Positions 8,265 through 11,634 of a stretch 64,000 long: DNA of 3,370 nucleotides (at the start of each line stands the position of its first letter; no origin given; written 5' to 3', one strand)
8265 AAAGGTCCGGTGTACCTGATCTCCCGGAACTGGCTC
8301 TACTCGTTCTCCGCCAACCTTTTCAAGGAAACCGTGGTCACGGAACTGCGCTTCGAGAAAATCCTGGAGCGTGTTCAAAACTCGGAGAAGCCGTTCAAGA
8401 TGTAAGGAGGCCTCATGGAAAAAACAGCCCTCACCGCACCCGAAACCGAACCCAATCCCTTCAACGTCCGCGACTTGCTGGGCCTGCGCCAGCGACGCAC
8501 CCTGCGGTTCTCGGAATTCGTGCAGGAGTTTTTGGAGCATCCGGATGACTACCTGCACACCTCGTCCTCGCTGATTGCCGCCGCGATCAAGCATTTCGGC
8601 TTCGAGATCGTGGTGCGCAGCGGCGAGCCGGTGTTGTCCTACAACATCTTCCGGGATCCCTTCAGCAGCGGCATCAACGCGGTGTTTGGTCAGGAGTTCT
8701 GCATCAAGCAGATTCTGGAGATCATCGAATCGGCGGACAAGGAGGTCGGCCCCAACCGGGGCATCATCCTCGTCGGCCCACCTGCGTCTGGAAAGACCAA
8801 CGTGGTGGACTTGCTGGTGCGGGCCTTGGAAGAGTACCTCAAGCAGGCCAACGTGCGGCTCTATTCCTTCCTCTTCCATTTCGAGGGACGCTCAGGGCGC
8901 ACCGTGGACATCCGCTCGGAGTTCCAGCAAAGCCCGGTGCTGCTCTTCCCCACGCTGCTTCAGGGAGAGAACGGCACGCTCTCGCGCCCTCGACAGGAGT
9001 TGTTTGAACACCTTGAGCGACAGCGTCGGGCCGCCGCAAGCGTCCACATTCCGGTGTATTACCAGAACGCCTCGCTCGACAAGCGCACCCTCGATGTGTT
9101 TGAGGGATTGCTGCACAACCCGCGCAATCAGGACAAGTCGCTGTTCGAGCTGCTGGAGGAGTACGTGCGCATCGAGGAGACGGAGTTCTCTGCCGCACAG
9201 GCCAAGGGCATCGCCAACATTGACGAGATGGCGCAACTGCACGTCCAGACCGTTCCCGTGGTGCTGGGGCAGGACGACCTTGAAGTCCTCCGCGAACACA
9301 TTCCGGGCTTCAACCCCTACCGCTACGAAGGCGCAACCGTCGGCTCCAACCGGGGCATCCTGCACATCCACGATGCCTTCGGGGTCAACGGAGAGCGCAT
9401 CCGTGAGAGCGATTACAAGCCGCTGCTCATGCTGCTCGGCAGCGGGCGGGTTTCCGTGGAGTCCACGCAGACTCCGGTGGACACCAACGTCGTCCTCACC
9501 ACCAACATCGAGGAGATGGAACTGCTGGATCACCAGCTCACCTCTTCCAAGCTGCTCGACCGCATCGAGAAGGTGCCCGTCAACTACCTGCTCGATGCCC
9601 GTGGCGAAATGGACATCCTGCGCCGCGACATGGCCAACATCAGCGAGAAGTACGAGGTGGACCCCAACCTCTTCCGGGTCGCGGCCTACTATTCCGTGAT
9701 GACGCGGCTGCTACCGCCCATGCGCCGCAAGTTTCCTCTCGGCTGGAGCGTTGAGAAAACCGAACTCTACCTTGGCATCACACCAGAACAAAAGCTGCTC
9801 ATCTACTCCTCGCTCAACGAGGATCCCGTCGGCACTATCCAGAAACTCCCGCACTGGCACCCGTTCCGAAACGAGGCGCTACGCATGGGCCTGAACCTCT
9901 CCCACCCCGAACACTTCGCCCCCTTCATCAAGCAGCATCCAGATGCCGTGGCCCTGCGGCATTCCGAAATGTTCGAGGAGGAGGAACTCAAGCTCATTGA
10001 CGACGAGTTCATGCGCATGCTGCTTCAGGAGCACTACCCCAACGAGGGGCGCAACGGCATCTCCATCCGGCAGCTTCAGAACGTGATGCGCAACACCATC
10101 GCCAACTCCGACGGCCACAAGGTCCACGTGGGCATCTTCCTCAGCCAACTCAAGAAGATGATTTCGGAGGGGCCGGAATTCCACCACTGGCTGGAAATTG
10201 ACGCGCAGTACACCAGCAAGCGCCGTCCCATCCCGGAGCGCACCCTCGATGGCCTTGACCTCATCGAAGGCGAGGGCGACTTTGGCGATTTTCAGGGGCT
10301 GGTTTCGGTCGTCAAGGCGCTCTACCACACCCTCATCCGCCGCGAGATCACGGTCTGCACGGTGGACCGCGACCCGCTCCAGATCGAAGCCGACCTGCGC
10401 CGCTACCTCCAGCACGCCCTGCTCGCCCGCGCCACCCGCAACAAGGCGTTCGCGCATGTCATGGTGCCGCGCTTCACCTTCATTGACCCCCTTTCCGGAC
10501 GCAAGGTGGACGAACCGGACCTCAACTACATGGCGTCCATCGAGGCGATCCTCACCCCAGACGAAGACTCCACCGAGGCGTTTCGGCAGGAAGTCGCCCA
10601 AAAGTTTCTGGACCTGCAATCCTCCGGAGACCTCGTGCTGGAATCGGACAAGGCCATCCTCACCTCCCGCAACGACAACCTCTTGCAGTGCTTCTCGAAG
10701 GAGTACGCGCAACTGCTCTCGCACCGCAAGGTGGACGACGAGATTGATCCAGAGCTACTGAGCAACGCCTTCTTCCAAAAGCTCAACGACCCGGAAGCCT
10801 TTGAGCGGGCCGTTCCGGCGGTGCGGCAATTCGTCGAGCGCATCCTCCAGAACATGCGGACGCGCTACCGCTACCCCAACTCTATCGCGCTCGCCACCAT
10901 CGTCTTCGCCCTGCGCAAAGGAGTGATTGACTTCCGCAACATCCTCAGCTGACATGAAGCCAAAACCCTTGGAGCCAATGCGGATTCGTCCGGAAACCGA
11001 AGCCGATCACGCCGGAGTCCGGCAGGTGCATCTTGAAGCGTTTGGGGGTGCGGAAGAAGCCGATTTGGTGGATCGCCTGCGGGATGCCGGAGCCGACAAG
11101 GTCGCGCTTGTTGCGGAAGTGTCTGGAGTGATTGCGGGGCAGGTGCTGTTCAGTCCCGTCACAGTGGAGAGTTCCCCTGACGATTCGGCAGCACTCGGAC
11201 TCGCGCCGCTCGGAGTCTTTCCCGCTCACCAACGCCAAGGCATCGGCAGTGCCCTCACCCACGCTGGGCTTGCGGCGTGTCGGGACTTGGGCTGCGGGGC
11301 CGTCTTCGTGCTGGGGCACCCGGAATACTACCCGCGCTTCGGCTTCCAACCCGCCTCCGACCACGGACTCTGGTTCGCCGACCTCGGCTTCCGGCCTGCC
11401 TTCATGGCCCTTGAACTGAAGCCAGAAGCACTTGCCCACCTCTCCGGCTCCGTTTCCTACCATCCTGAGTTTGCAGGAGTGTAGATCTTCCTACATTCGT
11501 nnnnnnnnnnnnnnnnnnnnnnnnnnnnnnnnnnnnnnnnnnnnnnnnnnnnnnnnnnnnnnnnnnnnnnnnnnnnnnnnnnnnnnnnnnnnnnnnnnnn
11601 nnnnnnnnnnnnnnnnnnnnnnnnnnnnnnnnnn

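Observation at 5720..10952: yeaH-spoVR-prkA stress module in non-canonical order with an 845-aa PrkA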

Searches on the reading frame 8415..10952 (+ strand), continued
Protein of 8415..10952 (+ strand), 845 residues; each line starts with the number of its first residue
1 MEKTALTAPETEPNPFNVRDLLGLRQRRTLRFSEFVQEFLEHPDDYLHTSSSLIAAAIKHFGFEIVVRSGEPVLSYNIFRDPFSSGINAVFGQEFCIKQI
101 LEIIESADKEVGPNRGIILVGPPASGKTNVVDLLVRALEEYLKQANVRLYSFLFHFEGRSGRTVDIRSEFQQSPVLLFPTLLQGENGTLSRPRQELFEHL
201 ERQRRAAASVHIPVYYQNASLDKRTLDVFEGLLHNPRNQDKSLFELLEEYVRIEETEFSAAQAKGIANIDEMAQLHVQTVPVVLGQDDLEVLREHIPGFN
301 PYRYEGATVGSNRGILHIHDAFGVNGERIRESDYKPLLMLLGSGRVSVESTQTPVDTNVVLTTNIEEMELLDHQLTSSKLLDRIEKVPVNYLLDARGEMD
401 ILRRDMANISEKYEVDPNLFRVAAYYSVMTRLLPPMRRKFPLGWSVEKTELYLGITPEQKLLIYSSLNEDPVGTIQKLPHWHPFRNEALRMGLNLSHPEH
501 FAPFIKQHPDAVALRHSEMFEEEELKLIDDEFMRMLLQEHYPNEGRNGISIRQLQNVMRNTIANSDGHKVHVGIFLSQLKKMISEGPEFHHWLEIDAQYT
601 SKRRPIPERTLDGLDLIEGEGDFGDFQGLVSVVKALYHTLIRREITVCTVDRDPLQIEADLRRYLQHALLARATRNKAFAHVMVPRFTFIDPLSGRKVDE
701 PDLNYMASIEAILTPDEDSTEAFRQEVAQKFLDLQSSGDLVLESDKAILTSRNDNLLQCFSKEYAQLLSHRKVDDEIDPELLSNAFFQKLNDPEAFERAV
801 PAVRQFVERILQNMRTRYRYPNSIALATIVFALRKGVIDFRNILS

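Call 95: list_cluster_members(proteins=[P0157, P0165, P0174, P0179, P0181, P0183, P0189, P0191, P0196, P0197])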
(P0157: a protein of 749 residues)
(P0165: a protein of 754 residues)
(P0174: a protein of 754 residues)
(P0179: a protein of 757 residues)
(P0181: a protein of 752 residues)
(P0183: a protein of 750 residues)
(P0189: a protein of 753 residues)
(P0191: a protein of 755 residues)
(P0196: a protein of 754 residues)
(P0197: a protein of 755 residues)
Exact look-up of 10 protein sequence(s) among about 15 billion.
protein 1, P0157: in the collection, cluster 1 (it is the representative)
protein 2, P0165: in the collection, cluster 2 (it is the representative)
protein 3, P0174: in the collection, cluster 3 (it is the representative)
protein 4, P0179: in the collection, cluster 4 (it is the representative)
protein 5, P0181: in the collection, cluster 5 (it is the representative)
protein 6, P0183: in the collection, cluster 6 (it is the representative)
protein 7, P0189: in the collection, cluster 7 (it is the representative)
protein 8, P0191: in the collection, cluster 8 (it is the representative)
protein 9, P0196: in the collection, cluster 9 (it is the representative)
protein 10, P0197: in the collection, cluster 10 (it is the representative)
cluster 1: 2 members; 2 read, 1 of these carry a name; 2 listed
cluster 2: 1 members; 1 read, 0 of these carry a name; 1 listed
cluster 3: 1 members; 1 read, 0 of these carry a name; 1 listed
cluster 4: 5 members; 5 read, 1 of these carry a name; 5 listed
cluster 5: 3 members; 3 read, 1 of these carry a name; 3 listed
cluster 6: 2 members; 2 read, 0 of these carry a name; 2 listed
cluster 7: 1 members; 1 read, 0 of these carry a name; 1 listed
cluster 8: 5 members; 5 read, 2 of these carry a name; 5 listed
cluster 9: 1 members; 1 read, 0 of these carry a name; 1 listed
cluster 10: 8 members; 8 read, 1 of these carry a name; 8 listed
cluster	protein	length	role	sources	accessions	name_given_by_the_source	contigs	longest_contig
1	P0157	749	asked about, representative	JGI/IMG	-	serine protein kinase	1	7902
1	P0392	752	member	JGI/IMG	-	-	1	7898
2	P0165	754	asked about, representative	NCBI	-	-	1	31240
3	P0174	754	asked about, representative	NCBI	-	-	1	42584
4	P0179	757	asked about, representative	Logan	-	-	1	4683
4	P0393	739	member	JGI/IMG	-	predicted Ser/Thr protein kinase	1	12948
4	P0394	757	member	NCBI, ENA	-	-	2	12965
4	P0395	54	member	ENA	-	-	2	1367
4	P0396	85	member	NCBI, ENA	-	-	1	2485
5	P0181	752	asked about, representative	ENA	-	-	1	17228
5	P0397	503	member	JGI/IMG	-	serine protein kinase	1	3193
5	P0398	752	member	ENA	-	-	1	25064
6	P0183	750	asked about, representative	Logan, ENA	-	-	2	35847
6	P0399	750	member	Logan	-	-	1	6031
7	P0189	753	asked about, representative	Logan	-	-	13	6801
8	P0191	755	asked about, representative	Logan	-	-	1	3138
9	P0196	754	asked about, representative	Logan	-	-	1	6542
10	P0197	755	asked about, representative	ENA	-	-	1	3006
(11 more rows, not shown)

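Call 97: find_encoding_contigs(protein=P0125, flank=8000, max_places=2)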
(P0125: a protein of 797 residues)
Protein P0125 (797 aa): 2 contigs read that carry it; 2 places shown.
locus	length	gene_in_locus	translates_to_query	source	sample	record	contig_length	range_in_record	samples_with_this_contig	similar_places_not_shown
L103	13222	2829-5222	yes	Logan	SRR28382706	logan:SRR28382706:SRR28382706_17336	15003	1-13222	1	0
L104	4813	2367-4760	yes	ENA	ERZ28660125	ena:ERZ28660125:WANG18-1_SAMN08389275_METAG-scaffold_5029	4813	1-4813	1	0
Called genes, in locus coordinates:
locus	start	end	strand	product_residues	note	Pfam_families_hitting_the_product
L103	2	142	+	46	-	?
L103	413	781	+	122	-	-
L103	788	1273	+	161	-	-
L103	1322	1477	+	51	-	-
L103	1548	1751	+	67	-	-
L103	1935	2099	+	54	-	-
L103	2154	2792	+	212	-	-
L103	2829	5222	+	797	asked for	PF08298:AAA_PrkA (faint), PF06798:PrkA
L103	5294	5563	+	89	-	-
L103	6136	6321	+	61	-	-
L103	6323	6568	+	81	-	-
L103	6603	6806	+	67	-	-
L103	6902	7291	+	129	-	-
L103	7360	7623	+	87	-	-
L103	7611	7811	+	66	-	-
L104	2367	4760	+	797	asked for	PF08298:AAA_PrkA (faint), PF06798:PrkA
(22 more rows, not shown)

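Call 98: find_encoding_contigs(protein=P0123, flank=8000, max_places=2)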
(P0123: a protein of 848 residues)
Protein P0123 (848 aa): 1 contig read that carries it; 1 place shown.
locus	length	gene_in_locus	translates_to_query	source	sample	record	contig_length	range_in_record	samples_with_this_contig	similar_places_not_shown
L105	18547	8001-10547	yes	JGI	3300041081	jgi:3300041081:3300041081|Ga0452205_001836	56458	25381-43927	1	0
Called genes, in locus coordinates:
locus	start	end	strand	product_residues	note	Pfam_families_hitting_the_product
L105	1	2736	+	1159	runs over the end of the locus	PF02867:Ribonuc_red_lgC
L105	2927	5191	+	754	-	PF08298:AAA_PrkA, PF06798:PrkA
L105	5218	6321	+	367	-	PF04285:DUF444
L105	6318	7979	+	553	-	PF04293:SpoVR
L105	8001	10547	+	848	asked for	PF08298:AAA_PrkA (weak), PF06798:PrkA (faint)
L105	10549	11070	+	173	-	PF02151:UVR (weak)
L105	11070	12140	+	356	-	PF00217:ATP-gua_Ptrans, PF27454:McsB_C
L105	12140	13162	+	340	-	PF01368:DHH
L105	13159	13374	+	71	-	-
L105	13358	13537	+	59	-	-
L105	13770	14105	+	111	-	-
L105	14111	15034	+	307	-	PF00303:Thymidylat_synt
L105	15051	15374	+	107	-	-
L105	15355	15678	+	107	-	PF00085:Thioredoxin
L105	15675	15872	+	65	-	-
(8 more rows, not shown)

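Call 99: find_related_loci(query=A1, collection=viral_contigs, flank=10000)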
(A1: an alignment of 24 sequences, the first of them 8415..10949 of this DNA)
Query A1 (845 aa) in viral_contigs; peptide patterns used: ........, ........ (x = any residue, [..] = any of these).
214 stretches matched a pattern; 1 encode a relative of the query (tblastn E <= 1e-3); 1 distinct loci.
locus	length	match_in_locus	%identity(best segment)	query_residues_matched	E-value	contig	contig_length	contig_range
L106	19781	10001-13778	48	16-845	0e+0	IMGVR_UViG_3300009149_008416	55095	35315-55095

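Call 102: search_protein_families(library=pfam, proteins=[L106:682-5292:+, L106:5323-5853:+, L106:5998-6786:+, L106:14685-17276:+, L106:17273-18055:+, L106:7698-8198:-, L106:7117-7500:-], max_evalue=0.001)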
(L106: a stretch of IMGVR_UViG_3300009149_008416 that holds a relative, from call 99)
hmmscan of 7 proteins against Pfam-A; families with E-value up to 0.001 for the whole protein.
L106:682-5292:+ (1536 aa): 0 families

L106:5323-5853:+ (176 aa): 0 families

L106:5998-6786:+ (262 aa): 0 families

L106:14685-17276:+ (863 aa): 6 families
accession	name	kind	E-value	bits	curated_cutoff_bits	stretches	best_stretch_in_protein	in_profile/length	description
PF00534.26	Glycos_transf_1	-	3.8e-12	46.5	26.4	1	635-776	13-142/172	Glycosyl transferases group 1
PF13692.12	Glyco_trans_1_4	-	6.1e-11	43.2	27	1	639-777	5-127/142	Glycosyl transferases group 1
PF20706.3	GT4-conflict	-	6.9e-09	35.6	26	1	721-845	275-384/385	Family 4 Glycosyltransferase in conflict systems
PF14890.11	Intein_splicing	-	2e-07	31.3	35.8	1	189-488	54-155/155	Intein splicing domain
PF13524.12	Glyco_trans_1_2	-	0.00042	20.7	25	0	716-777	35-100/144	Glycosyl transferase-like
PF05203.21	Hom_end_hint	-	0.00095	19.6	32.1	0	136-217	1-88/228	Hom_end-associated Hint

L106:17273-18055:+ (260 aa): 0 families

L106:7698-8198:- (166 aa): 1 family
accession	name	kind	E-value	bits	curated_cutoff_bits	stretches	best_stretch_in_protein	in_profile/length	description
PF09723.15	Zn_ribbon_8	-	1.9e-12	47.4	34.4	1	24-63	1-41/41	Zinc ribbon domain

L106:7117-7500:- (127 aa): 0 families

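Call 103: search_protein_families(library=phrogs, proteins=[L106:682-5292:+, L106:5323-5853:+, L106:5998-6786:+, L106:14685-17276:+, L106:17273-18055:+, window:8415-10952:+, L010:3086-5302:+], max_evalue=0.001)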
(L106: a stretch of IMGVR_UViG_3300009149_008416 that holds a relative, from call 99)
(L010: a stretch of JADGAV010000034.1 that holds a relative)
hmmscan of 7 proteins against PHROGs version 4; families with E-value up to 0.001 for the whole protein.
L106:682-5292:+ (1536 aa): 0 families

L106:5323-5853:+ (176 aa): 0 families

L106:5998-6786:+ (262 aa): 2 families
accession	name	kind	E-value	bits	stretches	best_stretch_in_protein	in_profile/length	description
phrog_2522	-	head and packaging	2.8e-63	215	1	2-255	59-314/318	major head protein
phrog_544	-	head and packaging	7.6e-05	23.3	1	92-250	106-265/282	major head protein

L106:14685-17276:+ (863 aa): 4 families
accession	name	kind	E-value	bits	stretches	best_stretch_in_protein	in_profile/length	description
phrog_2170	-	moron, auxiliary metabolic gene and host takeover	1.9e-23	84.2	1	518-845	49-364/374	glycosyltransferase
phrog_36001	-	unknown function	3.6e-13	49.6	1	124-490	84-461/715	-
phrog_4356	-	moron, auxiliary metabolic gene and host takeover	1.7e-10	41.6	1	584-832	83-293/307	glycosyltransferase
phrog_21587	-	unknown function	4.8e-05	22.7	1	136-225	575-664/706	-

L106:17273-18055:+ (260 aa): 0 families

window:8415-10952:+ (845 aa): 1 family
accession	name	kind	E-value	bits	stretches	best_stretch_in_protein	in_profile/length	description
phrog_22605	-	unknown function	4.6e-18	66.4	2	254-442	183-366/619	-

L010:3086-5302:+ (739 aa): 1 family
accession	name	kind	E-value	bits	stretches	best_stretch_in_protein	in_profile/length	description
phrog_22605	-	unknown function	2e-63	216.2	1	20-731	15-611/619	-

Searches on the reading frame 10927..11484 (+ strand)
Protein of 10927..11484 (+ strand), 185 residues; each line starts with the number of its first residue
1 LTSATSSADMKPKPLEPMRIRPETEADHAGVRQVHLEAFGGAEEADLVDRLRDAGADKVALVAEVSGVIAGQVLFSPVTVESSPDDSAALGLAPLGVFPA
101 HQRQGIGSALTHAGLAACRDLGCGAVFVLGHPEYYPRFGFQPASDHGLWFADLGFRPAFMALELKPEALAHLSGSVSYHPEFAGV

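Call 18: search_protein_families(library=pfam, proteins=[window:10927-11484:+], max_evalue=0.01)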
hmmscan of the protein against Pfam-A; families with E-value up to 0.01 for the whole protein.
window:10927-11484:+ (185 aa): 3 families
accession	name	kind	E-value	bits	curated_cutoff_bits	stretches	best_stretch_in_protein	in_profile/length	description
PF13527.13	Acetyltransf_9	-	2e-09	37.9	25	1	19-142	1-126/127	Acetyltransferase (GNAT) domain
PF00583.31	Acetyltransf_1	-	2.7e-09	37.8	20.7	1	32-128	5-98/116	Acetyltransferase (GNAT) family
PF13508.13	Acetyltransf_7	-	1.7e-07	32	27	1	60-142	5-84/84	Acetyltransferase (GNAT) domain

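Call 46: search_protein_families(library=pfam, proteins=[window:10954-11484:+], max_evalue=0.01)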
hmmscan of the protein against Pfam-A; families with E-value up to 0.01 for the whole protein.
window:10954-11484:+ (176 aa): 3 families
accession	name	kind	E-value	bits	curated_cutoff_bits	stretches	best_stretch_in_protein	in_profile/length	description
PF13527.13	Acetyltransf_9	-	1.8e-09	38.1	25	1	10-133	1-126/127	Acetyltransferase (GNAT) domain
PF00583.31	Acetyltransf_1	-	2.3e-09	38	20.7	1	23-119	5-98/116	Acetyltransferase (GNAT) family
PF13508.13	Acetyltransf_7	-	1.5e-07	32.2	27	1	51-133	5-84/84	Acetyltransferase (GNAT) domain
